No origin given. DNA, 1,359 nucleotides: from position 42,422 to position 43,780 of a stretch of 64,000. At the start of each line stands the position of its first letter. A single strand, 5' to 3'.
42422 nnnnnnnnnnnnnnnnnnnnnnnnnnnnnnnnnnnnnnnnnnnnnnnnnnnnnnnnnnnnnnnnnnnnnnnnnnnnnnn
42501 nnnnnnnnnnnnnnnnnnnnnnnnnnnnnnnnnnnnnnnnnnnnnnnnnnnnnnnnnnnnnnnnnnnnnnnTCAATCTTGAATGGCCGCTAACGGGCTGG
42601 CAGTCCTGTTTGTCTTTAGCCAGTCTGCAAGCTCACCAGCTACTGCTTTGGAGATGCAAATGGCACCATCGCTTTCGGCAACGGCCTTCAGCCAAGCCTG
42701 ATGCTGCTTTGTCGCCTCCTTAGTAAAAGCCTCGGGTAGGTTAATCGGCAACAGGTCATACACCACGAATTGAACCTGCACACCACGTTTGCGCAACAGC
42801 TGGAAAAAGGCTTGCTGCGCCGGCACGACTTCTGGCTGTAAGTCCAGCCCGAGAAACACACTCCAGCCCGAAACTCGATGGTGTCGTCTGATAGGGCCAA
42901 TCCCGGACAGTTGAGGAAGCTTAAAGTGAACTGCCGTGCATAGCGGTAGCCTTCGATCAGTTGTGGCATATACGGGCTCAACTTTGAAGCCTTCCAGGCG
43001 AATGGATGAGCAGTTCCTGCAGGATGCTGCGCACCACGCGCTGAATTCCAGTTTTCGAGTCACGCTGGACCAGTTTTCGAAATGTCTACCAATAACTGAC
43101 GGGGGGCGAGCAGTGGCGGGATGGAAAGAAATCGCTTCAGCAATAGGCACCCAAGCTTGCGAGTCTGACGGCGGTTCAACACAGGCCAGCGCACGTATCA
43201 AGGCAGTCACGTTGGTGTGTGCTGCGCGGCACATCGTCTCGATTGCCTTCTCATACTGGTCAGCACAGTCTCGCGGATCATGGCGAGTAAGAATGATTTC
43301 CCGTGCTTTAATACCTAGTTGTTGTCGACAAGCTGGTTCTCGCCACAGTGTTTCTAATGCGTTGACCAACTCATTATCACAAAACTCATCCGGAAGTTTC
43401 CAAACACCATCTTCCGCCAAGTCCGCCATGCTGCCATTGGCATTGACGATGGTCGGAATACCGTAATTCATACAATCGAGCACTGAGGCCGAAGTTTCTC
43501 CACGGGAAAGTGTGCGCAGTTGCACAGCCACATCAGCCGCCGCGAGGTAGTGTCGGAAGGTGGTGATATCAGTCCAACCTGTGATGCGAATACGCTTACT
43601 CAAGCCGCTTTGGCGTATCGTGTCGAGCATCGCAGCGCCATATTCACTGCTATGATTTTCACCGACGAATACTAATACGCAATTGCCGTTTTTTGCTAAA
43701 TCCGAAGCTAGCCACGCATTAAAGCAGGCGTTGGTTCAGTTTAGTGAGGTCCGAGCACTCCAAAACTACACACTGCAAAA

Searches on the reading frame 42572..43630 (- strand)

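Call 4: search_protein_families(library=pfam, proteins=[window:42572-43630:-], max_evalue=0.01)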
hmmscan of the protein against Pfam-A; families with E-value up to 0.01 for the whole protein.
window:42572-43630:- (352 aa): 3 families
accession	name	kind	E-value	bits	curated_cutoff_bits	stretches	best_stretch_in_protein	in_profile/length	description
PF13692.12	Glyco_trans_1_4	-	3.7e-06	27.7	27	1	6-95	54-139/142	Glycosyl transferases group 1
PF00534.26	Glycos_transf_1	-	1.9e-05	24.7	26.4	1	5-111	66-171/172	Glycosyl transferases group 1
PF13524.12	Glyco_trans_1_2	-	0.0018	18.7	25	1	13-127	28-143/144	Glycosyl transferase-like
